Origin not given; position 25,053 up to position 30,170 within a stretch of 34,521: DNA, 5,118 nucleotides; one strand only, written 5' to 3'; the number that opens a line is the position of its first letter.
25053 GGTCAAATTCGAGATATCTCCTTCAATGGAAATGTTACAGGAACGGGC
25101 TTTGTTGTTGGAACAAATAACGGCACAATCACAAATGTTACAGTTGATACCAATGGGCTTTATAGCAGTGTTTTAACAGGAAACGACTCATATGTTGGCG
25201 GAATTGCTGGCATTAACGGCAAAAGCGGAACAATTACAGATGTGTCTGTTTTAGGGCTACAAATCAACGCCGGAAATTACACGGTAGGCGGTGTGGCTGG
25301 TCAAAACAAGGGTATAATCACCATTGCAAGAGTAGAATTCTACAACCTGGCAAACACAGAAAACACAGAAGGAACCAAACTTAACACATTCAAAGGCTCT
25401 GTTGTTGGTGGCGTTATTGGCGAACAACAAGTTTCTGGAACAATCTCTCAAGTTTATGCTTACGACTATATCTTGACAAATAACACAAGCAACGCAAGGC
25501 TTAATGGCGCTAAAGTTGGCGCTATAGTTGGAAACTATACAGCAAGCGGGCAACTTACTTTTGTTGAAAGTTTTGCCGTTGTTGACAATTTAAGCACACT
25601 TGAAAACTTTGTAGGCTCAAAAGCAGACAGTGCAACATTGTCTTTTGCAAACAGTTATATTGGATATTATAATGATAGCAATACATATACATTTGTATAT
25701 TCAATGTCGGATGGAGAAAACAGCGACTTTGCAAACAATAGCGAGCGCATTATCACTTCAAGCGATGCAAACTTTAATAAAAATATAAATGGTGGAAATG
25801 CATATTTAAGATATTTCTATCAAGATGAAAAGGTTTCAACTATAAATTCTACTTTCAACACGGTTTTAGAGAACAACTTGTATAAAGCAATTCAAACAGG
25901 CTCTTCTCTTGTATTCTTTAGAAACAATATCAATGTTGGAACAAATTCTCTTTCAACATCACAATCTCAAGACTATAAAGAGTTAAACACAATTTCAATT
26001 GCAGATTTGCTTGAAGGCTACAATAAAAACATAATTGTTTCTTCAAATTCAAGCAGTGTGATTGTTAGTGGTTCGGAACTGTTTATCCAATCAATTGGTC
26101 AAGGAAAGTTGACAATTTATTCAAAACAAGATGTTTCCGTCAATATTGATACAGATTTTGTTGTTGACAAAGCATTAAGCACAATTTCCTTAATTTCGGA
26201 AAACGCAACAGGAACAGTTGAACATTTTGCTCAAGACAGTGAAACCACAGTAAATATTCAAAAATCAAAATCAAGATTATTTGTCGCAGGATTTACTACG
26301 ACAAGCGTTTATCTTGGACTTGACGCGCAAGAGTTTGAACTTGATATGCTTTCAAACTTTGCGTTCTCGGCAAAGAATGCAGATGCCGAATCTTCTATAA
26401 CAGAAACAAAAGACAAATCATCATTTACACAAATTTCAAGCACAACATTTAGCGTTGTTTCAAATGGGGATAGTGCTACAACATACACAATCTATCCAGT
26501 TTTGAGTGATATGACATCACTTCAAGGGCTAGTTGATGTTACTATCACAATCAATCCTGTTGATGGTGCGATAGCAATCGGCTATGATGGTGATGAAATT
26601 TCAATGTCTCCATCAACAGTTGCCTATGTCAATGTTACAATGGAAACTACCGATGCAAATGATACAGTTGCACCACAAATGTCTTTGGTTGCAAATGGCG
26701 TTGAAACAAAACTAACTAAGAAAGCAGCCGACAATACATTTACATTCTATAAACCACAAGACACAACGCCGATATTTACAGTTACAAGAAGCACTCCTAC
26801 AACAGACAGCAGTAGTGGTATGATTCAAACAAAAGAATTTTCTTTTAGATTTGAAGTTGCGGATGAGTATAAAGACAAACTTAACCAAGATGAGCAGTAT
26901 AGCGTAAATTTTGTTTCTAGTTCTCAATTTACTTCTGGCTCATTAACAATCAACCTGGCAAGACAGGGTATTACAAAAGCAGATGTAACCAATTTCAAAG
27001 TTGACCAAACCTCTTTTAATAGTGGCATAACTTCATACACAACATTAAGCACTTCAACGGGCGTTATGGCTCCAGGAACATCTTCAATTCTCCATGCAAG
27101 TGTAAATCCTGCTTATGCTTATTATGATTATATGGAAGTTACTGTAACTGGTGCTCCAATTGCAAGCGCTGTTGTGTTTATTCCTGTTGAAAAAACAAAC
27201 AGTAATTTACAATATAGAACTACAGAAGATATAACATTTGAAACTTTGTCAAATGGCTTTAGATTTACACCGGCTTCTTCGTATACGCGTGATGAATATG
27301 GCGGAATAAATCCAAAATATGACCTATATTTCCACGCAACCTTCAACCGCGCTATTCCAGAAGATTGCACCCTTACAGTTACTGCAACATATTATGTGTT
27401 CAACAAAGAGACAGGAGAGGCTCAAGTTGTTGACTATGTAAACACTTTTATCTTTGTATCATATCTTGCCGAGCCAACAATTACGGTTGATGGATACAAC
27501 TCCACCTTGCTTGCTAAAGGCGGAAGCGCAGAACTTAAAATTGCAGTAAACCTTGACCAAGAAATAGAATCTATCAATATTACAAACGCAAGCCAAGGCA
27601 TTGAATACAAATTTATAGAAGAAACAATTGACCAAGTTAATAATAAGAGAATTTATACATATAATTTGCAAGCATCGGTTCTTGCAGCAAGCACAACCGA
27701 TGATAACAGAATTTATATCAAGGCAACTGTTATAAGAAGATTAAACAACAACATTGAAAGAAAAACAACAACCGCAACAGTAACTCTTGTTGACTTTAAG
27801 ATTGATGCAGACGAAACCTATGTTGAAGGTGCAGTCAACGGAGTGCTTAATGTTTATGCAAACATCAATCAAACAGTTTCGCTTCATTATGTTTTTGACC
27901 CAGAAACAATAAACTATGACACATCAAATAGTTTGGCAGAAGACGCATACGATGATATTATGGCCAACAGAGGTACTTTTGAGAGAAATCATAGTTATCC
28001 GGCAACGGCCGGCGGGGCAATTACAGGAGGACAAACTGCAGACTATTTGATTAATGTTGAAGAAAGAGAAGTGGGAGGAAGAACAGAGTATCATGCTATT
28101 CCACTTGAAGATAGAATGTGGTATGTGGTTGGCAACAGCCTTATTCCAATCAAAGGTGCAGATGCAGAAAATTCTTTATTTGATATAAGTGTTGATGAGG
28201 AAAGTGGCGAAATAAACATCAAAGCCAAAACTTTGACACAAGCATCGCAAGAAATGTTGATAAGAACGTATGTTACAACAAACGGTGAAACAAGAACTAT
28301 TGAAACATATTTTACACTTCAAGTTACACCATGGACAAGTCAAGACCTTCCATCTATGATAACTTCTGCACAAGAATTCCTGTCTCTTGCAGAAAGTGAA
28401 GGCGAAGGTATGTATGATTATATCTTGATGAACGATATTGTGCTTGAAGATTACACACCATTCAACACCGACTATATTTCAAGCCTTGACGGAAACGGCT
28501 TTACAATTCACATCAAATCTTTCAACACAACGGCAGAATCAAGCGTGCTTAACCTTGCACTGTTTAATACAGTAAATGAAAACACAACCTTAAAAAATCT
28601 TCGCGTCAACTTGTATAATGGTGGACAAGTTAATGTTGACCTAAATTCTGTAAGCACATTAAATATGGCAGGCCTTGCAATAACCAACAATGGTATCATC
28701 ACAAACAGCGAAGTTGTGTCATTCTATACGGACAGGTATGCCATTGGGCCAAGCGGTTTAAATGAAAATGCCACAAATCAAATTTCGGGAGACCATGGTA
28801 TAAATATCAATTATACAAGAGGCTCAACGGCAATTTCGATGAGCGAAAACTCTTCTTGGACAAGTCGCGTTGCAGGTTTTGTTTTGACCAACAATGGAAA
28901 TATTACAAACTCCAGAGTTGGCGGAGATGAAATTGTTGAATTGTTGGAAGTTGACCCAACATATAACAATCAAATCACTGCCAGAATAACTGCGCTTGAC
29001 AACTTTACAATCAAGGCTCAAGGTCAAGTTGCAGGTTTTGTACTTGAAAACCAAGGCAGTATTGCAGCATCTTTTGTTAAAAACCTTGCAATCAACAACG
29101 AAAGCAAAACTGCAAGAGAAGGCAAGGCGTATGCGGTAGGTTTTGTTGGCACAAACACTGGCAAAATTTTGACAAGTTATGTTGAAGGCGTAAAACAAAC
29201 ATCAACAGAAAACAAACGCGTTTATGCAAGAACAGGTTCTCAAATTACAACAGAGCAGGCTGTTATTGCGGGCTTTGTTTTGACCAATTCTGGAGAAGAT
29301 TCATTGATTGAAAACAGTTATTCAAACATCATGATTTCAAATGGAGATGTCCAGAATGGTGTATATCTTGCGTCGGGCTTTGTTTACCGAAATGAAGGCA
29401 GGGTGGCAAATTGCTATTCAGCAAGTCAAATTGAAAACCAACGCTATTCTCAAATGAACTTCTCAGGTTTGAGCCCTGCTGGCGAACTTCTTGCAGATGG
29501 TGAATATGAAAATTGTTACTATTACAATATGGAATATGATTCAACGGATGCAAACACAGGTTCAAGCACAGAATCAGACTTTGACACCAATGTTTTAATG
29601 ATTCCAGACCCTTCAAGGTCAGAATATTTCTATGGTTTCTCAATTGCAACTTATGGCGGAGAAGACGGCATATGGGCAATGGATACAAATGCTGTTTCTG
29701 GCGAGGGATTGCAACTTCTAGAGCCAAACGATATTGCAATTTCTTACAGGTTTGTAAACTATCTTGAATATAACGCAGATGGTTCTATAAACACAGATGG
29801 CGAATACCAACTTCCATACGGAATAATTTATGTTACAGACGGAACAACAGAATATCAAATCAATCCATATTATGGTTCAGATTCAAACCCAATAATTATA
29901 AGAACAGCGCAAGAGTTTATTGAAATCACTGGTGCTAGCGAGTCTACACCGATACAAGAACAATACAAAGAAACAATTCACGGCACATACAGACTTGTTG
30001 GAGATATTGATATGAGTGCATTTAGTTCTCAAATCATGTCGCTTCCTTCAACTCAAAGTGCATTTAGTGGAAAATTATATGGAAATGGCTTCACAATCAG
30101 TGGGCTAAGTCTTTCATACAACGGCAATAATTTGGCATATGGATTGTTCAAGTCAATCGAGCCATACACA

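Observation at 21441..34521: Unlisted giant ORF: a lipoprotein gene of more than 4,360 codons running off the right edge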

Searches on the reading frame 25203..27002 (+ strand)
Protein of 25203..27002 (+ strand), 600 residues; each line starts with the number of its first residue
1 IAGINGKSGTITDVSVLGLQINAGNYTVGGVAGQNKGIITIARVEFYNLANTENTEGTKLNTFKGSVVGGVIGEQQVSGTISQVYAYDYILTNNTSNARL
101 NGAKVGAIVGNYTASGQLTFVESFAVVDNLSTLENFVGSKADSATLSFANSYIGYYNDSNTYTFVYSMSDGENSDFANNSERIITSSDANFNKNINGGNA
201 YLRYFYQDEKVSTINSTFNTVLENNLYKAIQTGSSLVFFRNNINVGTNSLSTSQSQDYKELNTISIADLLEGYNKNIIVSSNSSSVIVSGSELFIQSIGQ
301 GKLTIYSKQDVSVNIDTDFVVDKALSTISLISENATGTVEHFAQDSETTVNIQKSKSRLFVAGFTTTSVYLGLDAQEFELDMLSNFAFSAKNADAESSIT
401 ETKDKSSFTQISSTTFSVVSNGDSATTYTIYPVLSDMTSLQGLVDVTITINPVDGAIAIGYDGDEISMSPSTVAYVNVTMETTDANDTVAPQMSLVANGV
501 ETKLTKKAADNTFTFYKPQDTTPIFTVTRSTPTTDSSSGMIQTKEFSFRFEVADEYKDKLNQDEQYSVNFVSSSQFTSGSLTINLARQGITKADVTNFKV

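Call 10: search_protein_families(library=pfam, proteins=[window:25203-27002:+], max_evalue=10)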
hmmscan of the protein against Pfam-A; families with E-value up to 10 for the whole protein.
window:25203-27002:+ (600 aa): 2 families
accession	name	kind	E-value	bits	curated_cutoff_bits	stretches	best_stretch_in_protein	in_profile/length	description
PF07581.17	Glug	-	2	9.4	20.5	1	24-39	1-18/28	The GLUG motif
PF05433.20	Rick_17kDa_Anti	-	8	6.9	24.2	1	65-112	6-41/43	Glycine zipper 2TM domain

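Call 96: search_protein_families(library=phrogs, proteins=[window:25203-27002:+], max_evalue=0.01)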
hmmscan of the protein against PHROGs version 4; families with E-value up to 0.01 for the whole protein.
window:25203-27002:+ (600 aa): 0 families

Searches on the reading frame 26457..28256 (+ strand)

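Call 10: search_protein_families(library=pfam, proteins=[window:26457-28256:+], max_evalue=10)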
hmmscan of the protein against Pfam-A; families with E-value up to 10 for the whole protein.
window:26457-28256:+ (600 aa): 1 family
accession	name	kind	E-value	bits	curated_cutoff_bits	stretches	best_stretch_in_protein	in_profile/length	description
PF02680.19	DUF211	-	0.093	13.4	22.1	1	364-395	38-69/89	Uncharacterized ArCR, COG1888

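Call 96: search_protein_families(library=phrogs, proteins=[window:26457-28256:+], max_evalue=0.01)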
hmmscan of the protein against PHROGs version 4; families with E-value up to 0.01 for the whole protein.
window:26457-28256:+ (600 aa): 0 families

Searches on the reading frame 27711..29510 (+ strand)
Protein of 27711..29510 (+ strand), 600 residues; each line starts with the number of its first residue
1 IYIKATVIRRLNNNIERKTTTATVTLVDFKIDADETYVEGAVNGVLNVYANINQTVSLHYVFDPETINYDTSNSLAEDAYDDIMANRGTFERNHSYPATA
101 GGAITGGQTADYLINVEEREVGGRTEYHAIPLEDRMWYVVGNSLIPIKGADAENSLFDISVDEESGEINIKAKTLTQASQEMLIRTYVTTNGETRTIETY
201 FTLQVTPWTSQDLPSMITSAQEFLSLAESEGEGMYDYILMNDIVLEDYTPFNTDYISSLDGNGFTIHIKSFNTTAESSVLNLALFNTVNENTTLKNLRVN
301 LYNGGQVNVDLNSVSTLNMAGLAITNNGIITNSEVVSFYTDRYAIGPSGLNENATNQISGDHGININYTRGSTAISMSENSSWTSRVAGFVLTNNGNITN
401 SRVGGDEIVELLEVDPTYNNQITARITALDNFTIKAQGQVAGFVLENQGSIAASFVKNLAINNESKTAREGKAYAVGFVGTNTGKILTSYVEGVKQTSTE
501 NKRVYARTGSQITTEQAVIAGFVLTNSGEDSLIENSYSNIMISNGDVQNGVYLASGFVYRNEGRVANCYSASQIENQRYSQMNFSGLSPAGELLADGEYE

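Call 10: search_protein_families(library=pfam, proteins=[window:27711-29510:+], max_evalue=10)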
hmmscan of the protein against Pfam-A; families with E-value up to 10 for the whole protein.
window:27711-29510:+ (600 aa): 2 families
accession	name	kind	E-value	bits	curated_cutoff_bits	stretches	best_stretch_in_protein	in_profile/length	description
PF22349.1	Fervidolysin_SD2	-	0.085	13.4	26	1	160-197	40-77/113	Fervidolysin, second beta-sandwich domain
PF00102.32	Y_phosphatase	-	0.16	12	20.9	1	164-229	97-163/234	Protein-tyrosine phosphatase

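Call 96: search_protein_families(library=phrogs, proteins=[window:27711-29510:+], max_evalue=0.01)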
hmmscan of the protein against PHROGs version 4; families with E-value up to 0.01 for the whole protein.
window:27711-29510:+ (600 aa): 0 families

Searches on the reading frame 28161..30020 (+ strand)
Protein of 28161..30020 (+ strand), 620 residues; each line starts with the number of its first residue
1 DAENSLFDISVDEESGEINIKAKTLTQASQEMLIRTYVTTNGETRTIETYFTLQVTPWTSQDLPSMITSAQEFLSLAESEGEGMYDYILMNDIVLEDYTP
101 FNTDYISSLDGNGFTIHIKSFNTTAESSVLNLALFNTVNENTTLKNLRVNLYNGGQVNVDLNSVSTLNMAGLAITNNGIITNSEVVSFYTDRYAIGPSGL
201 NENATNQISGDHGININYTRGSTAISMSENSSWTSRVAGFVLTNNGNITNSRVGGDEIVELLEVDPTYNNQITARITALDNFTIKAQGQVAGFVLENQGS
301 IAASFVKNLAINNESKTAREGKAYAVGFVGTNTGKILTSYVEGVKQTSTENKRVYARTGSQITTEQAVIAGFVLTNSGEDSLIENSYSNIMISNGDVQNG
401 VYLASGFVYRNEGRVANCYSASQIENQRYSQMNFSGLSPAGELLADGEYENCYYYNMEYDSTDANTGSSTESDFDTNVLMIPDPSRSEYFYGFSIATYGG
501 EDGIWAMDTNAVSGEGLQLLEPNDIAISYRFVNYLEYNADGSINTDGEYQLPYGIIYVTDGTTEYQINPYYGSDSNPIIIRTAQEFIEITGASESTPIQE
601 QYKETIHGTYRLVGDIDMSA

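Call 73: search_solved_structures(query=A4, max_evalue=1, show_alignments=2)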
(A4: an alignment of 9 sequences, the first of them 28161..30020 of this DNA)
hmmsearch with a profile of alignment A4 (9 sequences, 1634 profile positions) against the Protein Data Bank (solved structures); distinct sequences matched with E-value up to 1: 0.
